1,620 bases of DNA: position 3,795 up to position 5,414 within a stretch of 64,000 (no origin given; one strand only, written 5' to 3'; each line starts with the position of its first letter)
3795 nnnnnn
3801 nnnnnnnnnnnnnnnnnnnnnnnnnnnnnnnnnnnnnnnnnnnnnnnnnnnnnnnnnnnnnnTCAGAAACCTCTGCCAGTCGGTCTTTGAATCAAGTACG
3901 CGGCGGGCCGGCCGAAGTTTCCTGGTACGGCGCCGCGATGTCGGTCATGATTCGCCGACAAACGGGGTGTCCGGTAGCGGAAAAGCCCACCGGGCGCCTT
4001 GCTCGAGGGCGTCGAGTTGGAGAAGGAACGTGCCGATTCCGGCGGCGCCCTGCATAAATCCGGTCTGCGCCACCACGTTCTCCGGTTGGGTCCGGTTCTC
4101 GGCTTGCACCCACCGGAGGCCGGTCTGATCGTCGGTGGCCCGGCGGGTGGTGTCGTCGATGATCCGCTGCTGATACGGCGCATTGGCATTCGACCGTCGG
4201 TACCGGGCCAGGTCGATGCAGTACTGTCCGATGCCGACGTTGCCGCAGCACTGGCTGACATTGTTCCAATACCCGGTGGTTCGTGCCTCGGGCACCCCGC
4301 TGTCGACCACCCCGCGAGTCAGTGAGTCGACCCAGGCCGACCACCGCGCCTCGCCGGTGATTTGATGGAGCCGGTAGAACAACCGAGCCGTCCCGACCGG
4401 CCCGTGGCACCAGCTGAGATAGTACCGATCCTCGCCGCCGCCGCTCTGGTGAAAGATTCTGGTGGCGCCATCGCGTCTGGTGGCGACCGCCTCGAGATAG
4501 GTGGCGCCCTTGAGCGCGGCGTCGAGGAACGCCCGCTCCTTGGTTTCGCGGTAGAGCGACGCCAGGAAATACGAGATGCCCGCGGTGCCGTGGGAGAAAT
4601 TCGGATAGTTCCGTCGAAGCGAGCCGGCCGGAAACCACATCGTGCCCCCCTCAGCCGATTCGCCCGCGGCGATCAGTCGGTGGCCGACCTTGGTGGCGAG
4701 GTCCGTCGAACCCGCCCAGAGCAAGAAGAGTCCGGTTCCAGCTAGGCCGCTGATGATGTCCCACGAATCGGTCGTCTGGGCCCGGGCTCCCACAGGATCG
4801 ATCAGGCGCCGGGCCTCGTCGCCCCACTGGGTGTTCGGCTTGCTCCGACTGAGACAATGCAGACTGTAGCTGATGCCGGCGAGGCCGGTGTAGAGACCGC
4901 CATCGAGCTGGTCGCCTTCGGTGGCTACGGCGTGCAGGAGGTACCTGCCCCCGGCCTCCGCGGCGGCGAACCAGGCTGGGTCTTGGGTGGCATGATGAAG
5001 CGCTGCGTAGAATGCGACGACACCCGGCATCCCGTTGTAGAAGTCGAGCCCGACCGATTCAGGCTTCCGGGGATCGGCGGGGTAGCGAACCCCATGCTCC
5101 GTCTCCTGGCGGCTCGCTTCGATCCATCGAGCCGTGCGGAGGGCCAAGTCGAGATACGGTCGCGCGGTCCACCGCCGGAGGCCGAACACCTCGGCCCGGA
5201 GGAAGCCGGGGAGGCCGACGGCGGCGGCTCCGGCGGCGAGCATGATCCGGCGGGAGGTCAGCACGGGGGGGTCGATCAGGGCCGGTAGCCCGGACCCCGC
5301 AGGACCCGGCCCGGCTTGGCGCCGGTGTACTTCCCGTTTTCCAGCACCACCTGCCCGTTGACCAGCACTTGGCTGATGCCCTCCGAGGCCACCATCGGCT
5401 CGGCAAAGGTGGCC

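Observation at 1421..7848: Candidate operon: PLP dehydratase, periplasmic COG3653 amidohydrolase, exported LanC-like protein and orphan ADOP permease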

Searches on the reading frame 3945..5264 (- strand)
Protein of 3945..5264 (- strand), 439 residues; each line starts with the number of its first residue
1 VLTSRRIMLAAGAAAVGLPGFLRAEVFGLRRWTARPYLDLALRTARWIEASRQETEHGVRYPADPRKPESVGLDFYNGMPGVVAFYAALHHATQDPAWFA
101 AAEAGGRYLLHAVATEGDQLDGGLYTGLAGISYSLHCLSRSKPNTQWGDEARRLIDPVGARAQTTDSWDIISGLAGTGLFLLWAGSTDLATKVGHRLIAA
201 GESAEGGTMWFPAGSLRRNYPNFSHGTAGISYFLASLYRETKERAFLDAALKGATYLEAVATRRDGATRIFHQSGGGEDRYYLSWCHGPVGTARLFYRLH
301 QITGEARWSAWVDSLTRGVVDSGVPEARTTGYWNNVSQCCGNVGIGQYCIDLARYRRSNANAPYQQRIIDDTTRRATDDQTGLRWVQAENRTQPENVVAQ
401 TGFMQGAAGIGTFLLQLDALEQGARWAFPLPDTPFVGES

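Call 7: search_protein_families(library=pfam, proteins=[window:3945-5264:-], max_evalue=0.01)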
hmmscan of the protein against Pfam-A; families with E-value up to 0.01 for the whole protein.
window:3945-5264:- (439 aa): 1 family
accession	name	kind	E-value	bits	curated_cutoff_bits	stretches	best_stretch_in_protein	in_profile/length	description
PF05147.19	LANC_like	-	3.2e-38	131.7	23.2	1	71-422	3-342/350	Lanthionine synthetase C-like protein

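Call 8: search_protein_families(library=ncbifam, proteins=[window:3945-5264:-], max_evalue=0.01)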
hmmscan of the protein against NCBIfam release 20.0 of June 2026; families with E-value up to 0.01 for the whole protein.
window:3945-5264:- (439 aa): 3 families
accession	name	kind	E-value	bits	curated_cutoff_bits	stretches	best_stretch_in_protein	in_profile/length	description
TIGR03897.1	lanti_2_LanM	subfamily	1.3e-41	142.4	304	1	67-418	587-930/932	type 2 lanthipeptide synthetase LanM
NF038150.1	lanthi_synth_IV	equivalog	8.9e-36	123.5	650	1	49-357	482-789/851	class IV lanthionine synthetase LanL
NF038151.1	lanthi_synth_III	equivalog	1.5e-26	93.1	575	2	42-250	491-688/833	class III lanthionine synthetase LanKC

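Call 11: find_homologous_proteins(query=window:3945-5264:-, max_evalue=0.00001)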
Query window:3945-5264:- (439 aa): 3176 proteins with E <= 0.00001 among 8000 candidates; the best 120 are listed.
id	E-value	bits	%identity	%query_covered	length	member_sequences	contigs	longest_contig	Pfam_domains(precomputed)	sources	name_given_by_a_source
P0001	1.4e-260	883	88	100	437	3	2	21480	PF05147.20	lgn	-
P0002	3.3e-258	875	86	100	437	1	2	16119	PF05147.20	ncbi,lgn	-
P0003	1.8e-250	850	88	93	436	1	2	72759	PF05147.20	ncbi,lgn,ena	-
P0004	2.6e-247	839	83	99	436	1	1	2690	PF05147.20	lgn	-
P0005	7.4e-244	828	82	99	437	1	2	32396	PF05147.20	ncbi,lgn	-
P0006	2.3e-240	816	87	91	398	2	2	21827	PF05147.20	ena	-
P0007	1.4e-187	642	66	97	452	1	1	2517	PF07944.19,PF05147.20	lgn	-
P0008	4.9e-184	631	65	99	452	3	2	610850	PF05147.20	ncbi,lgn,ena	-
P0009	2.4e-182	625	65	99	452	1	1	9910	PF05147.20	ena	-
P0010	3.0e-182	625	64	100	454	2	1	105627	PF07944.19,PF05147.20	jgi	-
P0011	2.1e-181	622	66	96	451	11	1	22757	PF05147.20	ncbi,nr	ncbi:MAG: lanthionine synthetase LanC family protein [Gemmatimonadales bacterium]|nr:lanthionine syn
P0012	4.7e-181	621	64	96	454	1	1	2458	PF07944.19,PF05147.20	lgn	-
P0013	5.2e-179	614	62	99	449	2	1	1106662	PF05147.20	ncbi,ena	-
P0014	1.4e-178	613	64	96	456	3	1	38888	PF07944.19,PF05147.20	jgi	jgi:lantibiotic modifying enzyme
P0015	1.6e-178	612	62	99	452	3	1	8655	PF05147.20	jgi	jgi:lantibiotic modifying enzyme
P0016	1.3e-177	609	65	92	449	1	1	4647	PF05147.20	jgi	jgi:lantibiotic modifying enzyme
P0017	3.8e-177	608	62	99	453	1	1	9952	PF05147.20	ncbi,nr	ncbi:MAG TPA: lanthionine synthetase LanC family protein [Gemmatimonadales bacterium]|nr:lanthionine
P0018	1.2e-176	606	62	99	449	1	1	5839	PF05147.20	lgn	-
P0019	2.1e-175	602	61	99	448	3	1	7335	PF05147.20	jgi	jgi:lantibiotic modifying enzyme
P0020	5.6e-175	601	63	100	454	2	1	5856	PF05147.20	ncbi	-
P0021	1.8e-174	599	61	99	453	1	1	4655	PF05147.20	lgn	-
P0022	1.3e-173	596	61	96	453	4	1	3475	PF05147.20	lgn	-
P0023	5.2e-173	594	62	92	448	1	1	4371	PF05147.20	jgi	jgi:lantibiotic modifying enzyme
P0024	4.8e-172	591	61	99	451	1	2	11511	PF07944.19,PF05147.20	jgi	jgi:lantibiotic modifying enzyme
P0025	1.9e-170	586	61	95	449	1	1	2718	PF05147.20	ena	-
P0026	1.6e-169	583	61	96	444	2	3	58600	PF05147.20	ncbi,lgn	-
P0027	5.0e-169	581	61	100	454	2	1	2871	PF05147.20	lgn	-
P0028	9.5e-169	580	59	100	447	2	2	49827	PF05147.20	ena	-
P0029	1.0e-167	577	60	99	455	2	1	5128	PF05147.20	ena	-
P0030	1.8e-167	576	60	96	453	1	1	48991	PF05147.20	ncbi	-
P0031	4.5e-167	575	60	94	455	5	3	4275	PF05147.20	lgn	-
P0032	5.1e-167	574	59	95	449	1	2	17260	PF05147.20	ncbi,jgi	jgi:lantibiotic modifying enzyme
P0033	9.8e-166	570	60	98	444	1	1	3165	PF05147.20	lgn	-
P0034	4.5e-165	568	60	99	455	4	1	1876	PF05147.20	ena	-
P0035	5.9e-165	568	60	93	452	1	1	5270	PF05147.20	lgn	-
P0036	9.5e-165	567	63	92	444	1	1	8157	PF05147.20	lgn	-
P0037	4.7e-162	558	59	97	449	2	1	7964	PF05147.20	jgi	-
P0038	3.5e-161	555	60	96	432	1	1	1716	PF07944.19,PF05147.20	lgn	-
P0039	1.7e-160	553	59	97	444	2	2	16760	PF05147.20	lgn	-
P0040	1.0e-158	547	60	92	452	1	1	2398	PF05147.20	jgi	-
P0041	5.6e-158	545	58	99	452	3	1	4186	PF05147.20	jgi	jgi:lantibiotic modifying enzyme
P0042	1.2e-157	544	58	96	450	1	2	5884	PF05147.20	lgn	-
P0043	1.6e-157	543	57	99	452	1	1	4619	PF05147.20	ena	-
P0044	2.1e-157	543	56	99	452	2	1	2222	PF05147.20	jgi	jgi:lantibiotic modifying enzyme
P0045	2.9e-157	542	57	100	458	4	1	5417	PF05147.20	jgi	jgi:lantibiotic modifying enzyme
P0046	5.0e-157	542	59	94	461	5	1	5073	PF05147.20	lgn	-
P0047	2.1e-156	540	59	95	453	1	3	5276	PF05147.20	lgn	-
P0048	7.9e-156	538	58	99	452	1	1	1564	PF05147.20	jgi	jgi:lantibiotic modifying enzyme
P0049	9.9e-156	537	56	94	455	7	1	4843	PF05147.20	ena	-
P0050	1.5e-155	537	57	99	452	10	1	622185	PF05147.20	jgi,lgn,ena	-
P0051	1.6e-155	537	58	100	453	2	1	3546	PF05147.20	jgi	jgi:lantibiotic modifying enzyme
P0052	1.8e-155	536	57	99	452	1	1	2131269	PF05147.20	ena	-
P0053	6.2e-155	535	57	99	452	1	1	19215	PF05147.20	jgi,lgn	jgi:lantibiotic modifying enzyme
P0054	1.0e-154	534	57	99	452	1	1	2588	PF05147.20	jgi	jgi:lantibiotic modifying enzyme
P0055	1.1e-154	534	58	92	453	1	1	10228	PF05147.20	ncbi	ncbi:MAG: lanthionine synthetase LanC family protein [Vicinamibacterales bacterium]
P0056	1.5e-154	533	58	92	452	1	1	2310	PF05147.20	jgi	jgi:lantibiotic modifying enzyme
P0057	4.0e-154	532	57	91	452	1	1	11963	PF05147.20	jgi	jgi:lantibiotic modifying enzyme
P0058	4.4e-154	532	59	91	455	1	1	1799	PF05147.20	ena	-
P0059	4.4e-154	532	56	99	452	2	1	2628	PF05147.20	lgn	-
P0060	6.3e-154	531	58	91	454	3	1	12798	PF05147.20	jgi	jgi:lantibiotic modifying enzyme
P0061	6.6e-154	531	56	99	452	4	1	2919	PF05147.20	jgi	jgi:lantibiotic modifying enzyme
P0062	1.3e-153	530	58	92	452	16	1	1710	PF05147.20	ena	-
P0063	1.5e-153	530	64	82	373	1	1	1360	PF05147.20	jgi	jgi:lantibiotic modifying enzyme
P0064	1.7e-153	530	57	97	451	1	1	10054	PF07944.19,PF05147.20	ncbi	-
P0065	1.7e-153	530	57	99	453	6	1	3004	PF05147.20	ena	-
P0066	2.0e-153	530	56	98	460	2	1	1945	PF05147.20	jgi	jgi:lantibiotic modifying enzyme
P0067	2.6e-153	529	57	99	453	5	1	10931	PF05147.20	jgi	jgi:lantibiotic modifying enzyme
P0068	2.7e-153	529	57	97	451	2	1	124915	PF07944.19,PF05147.20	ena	-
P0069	3.5e-153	529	57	92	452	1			PF05147.20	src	-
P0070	6.4e-153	528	56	99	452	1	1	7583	PF05147.20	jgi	jgi:lantibiotic modifying enzyme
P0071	1.1e-152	527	60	92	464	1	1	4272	PF05147.20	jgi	jgi:lantibiotic modifying enzyme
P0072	1.1e-152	527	58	92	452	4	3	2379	PF05147.20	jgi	jgi:lantibiotic modifying enzyme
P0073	1.9e-152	526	59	92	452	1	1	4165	PF05147.20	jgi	jgi:lantibiotic modifying enzyme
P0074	4.2e-152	525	57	92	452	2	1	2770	PF05147.20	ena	-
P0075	4.4e-152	525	57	92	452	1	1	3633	PF05147.20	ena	-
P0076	5.0e-152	525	59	93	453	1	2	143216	PF05147.20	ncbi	ncbi:MAG: lanthionine synthetase LanC family protein [Gemmatimonadales bacterium]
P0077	6.4e-152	525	58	92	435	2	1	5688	PF05147.20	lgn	-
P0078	6.8e-152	525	59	92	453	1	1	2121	PF05147.20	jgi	jgi:lantibiotic modifying enzyme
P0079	8.0e-152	524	57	99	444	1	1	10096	PF05147.20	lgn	-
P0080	8.7e-152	524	58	99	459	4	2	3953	PF05147.20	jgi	jgi:lantibiotic modifying enzyme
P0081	8.7e-152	524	56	97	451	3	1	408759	PF07944.19,PF05147.20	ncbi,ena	-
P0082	1.2e-151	524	54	99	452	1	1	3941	PF05147.20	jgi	jgi:lantibiotic modifying enzyme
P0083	1.9e-151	523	59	92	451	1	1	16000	PF05147.20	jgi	jgi:lantibiotic modifying enzyme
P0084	3.3e-151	522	56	99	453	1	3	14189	PF05147.20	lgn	-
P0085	4.0e-151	522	58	92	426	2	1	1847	PF05147.20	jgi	jgi:lantibiotic modifying enzyme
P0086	5.3e-151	522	58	92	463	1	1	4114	PF05147.20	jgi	jgi:lantibiotic modifying enzyme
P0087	8.1e-151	521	55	99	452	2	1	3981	PF05147.20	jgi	-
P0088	1.3e-150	520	59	92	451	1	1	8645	PF05147.20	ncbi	-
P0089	1.5e-150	520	56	99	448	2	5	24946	PF05147.20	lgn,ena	-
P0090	1.8e-150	520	55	99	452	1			PF05147.20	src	-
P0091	2.0e-150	520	56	92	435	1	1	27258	PF05147.20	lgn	-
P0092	2.1e-150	520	57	92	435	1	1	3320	PF05147.20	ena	-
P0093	3.2e-150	519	56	98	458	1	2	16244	PF05147.20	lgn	-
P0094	4.3e-150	519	54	99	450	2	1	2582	PF07944.19,PF05147.20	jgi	jgi:lantibiotic modifying enzyme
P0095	5.3e-150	518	54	100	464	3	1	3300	PF05147.20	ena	-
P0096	8.6e-150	518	56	92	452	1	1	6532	PF05147.20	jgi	jgi:lantibiotic modifying enzyme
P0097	6.5e-149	515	56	95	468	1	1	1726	PF05147.20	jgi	jgi:lantibiotic modifying enzyme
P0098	6.8e-149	515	56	99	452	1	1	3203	PF05147.20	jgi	-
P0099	6.8e-149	515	57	92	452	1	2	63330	PF05147.20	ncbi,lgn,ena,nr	ncbi:MAG TPA: lanthionine synthetase LanC family protein [Vicinamibacterales bacterium]|nr:lanthioni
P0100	8.2e-149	514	59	92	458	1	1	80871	PF05147.20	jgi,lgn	jgi:lantibiotic modifying enzyme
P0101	2.2e-148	513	55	99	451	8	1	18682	PF07944.19,PF05147.20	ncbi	ncbi:MAG TPA: lanthionine synthetase LanC family protein [Gemmatimonadales bacterium]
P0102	2.7e-148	513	57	92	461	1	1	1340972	PF05147.20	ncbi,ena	-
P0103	8.4e-148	511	55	99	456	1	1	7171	PF05147.20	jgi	-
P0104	1.3e-147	510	57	95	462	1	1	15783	PF05147.20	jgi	jgi:lantibiotic modifying enzyme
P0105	1.9e-147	510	56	92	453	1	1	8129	PF05147.20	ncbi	-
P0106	5.6e-147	508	55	99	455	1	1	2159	PF05147.20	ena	-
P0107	7.9e-147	508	57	91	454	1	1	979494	PF05147.20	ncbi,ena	-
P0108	8.0e-147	508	53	99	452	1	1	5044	PF05147.20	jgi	jgi:lantibiotic modifying enzyme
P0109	1.3e-146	507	55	99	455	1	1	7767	PF05147.20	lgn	-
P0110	1.5e-146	507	58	92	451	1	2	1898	PF05147.20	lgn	-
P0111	1.2e-145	504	55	99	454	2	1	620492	PF05147.20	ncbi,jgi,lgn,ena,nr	ncbi:MAG TPA: lanthionine synthetase LanC family protein [Vicinamibacterales bacterium]|nr:lanthioni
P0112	1.5e-145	504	55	99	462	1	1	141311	PF05147.20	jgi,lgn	-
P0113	1.5e-145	504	54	100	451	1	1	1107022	PF07944.19,PF05147.20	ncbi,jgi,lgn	ncbi:MAG TPA: lanthionine synthetase LanC family protein [Caulobacteraceae bacterium]|jgi:lantibioti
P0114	3.0e-145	503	56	92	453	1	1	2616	PF05147.20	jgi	jgi:lantibiotic modifying enzyme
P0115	3.0e-145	503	58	92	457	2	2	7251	PF05147.20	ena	-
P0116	4.3e-145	502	56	93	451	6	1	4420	PF05147.20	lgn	-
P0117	1.7e-144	500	54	99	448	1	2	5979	PF05147.20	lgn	-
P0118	2.6e-144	500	57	92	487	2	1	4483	PF05147.20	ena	-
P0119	4.4e-144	499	54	99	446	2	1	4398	PF05147.20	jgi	jgi:lantibiotic modifying enzyme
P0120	1.2e-143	497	54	99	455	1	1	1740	PF05147.20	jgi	jgi:lantibiotic modifying enzyme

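Call 14: find_related_loci(query=A1, collection=genome_contigs, flank=10000)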
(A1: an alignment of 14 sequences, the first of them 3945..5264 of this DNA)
Query A1 (439 aa) in genome_contigs; peptide patterns used: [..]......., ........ (x = any residue, [..] = any of these).
258 stretches matched a pattern; 234 encode a relative of the query (tblastn E <= 1e-3); the best 80 are kept; 80 distinct loci.
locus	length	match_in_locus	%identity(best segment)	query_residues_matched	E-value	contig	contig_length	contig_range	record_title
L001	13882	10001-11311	86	1-437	0e+0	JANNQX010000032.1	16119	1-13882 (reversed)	MAG: Gemmatimonadota bacterium isolate SOY_31_metabat_400 SOY_31_k141_2190328, whole genome shotgun sequence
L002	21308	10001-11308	87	1-437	0e+0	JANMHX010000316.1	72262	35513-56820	MAG: Gemmatimonadota bacterium isolate OTE_70_metabat_16 OTE_70_k141_822199, whole genome shotgun sequence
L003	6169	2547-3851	85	3-437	0e+0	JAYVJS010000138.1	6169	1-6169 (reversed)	MAG: Gemmatimonadota bacterium isolate GL53_Down_metabinner_10 GL53_Down_metabinner_10_137, whole genome shotgun sequenc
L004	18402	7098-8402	82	1-435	0e+0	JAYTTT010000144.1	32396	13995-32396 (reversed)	MAG: Gemmatimonadota bacterium isolate GFS_5453 GFS_5453_143, whole genome shotgun sequence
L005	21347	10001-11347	62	2-437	0e+0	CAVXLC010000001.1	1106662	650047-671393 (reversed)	MAG: uncultured Gemmatimonadales bacterium isolate MFD05942.bin.1.38 genome assembly, contig: contig_22173, whole genome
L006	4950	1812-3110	65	16-437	0e+0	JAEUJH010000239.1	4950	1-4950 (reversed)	MAG: Gemmatimonadetes bacterium isolate new MAG-64 k141_3992922, whole genome shotgun sequence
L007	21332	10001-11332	62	7-437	4e-179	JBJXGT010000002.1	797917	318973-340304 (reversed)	MAG: Gemmatimonadales bacterium isolate F1F2.bin.18 k127_9204396, whole genome shotgun sequence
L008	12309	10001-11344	61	2-437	1e-177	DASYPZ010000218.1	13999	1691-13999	MAG TPA_asm: Gemmatimonadales bacterium isolate SMAG_U4471 k141_449484, whole genome shotgun sequence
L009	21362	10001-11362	63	1-437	5e-175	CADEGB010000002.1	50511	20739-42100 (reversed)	MAG: uncultured Gemmatimonadetes bacterium isolate Gemmatimonadetes sp. RBC063 genome assembly, contig: MAG063_2, whole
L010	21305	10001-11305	60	16-437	5e-167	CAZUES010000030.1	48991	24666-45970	MAG TPA_asm: uncultured Gemmatimonas sp. isolate SRP344714_co1_324 genome assembly, contig: NODE_1528_length_48991_cov_1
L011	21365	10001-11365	59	1-437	4e-166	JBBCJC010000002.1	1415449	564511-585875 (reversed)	MAG: Gemmatimonadales bacterium isolate MAG_CPA_16 P10A_000000101687, whole genome shotgun sequence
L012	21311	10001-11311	59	10-436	3e-165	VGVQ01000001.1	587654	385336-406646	MAG: Gemmatimonadetes bacterium isolate K_Offshore_80m_m1_181 K_Offshore_80m_m1_181_Ga0194132_10000001, whole genome sho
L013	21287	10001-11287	61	13-435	3e-164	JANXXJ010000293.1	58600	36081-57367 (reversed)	MAG: Gemmatimonadetes bacterium isolate GL140_2_metabat_77 GL140_2_k141_3422996, whole genome shotgun sequence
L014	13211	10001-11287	59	23-437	9e-164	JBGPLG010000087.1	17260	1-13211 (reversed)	MAG: Gemmatimonadota bacterium isolate OBJ_0618_7090110_268 k141_10469441_length_17260_cov_100.9932, whole genome shotgu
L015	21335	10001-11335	61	1-435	5e-163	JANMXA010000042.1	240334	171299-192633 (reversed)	MAG: Gemmatimonadota bacterium isolate OTE_88_metabat_202 OTE_88_k141_4290279, whole genome shotgun sequence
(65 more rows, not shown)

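Call 52: find_encoding_contigs(protein=P0013, flank=7000, max_places=1)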
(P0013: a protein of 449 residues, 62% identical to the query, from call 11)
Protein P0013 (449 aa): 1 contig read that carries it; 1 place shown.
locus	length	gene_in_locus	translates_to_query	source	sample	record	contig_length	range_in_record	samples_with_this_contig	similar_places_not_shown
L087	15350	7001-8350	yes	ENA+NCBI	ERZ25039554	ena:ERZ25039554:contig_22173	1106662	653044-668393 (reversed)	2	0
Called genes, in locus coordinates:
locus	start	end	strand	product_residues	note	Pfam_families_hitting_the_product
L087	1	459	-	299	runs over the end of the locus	PF02729:OTCace_N, PF00185:OTCace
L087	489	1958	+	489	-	PF00999:Na_H_Exchanger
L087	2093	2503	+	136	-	PF04304:DUF454, PF04306:DUF456 (weak)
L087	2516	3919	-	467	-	PF13191:AAA_16 (weak), PF00004:AAA (weak), PF07728:AAA_5 (weak), PF13401:AAA_22 (faint), PF07724:AAA_2, PF00004:AAA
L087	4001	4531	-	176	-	PF00227:Proteasome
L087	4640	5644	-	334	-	PF13495:Phage_int_SAM_4 (faint), PF02899:Phage_int_SAM_1, PF00589:Phage_integrase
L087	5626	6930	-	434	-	PF01134:GIDA, PF01266:DAO (faint), PF13450:NAD_binding_8 (faint)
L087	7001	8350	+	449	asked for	PF05147:LANC_like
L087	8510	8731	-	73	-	-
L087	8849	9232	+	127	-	-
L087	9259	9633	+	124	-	-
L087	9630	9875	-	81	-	-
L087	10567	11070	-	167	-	PF13191:AAA_16 (weak), PF13238:AAA_18 (weak), PF01202:SKI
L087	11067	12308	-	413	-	PF01264:Chorismate_synt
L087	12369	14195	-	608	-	PF11741:AMIN, PF03958:Secretin_N, PF00263:Secretin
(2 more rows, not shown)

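Call 58: search_protein_representatives(alignment_id=A1)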
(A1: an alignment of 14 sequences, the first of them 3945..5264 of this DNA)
Query: 14 sequences, 453 profile positions. Proteins with E-value up to 0.001 (for the whole library): 11532; up to 1e-10: 5788; up to 1e-30: 591. The best 150 are listed.
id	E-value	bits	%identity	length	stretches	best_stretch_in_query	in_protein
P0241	1.1e-197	673.6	-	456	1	1-451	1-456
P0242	1.4e-159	548.0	-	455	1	1-452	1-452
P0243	5.9e-152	522.9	-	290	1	167-452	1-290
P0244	1.2e-143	495.5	-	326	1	3-310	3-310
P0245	1.2e-142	492.2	-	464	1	3-451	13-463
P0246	1.2e-142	492.1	-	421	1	4-451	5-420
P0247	1.9e-139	481.6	-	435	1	3-452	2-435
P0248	1.2e-136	472.4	-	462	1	6-452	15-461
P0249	2.9e-133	461.2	-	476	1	12-437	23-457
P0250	3.2e-133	461.1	-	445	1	30-452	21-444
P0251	5.9e-131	453.7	-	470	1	4-451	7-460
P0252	7.1e-131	453.4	-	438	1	30-452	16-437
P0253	3.8e-127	441.1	-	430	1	14-368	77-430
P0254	6.3e-126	437.1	-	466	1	3-450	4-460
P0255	4.9e-125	434.1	-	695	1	30-451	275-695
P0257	1.3e-120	419.6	-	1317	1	32-448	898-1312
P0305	3.2e-103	362.2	-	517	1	31-452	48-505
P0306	1.1e-102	360.4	-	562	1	31-452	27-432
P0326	7.5e-98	344.5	-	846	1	25-435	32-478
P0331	1.4e-96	340.3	-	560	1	35-452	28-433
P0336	8.2e-96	337.8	-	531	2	260-448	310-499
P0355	3.9e-92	325.7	-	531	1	40-433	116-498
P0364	3.4e-90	319.3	-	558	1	15-451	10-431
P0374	7.5e-87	308.3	-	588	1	125-451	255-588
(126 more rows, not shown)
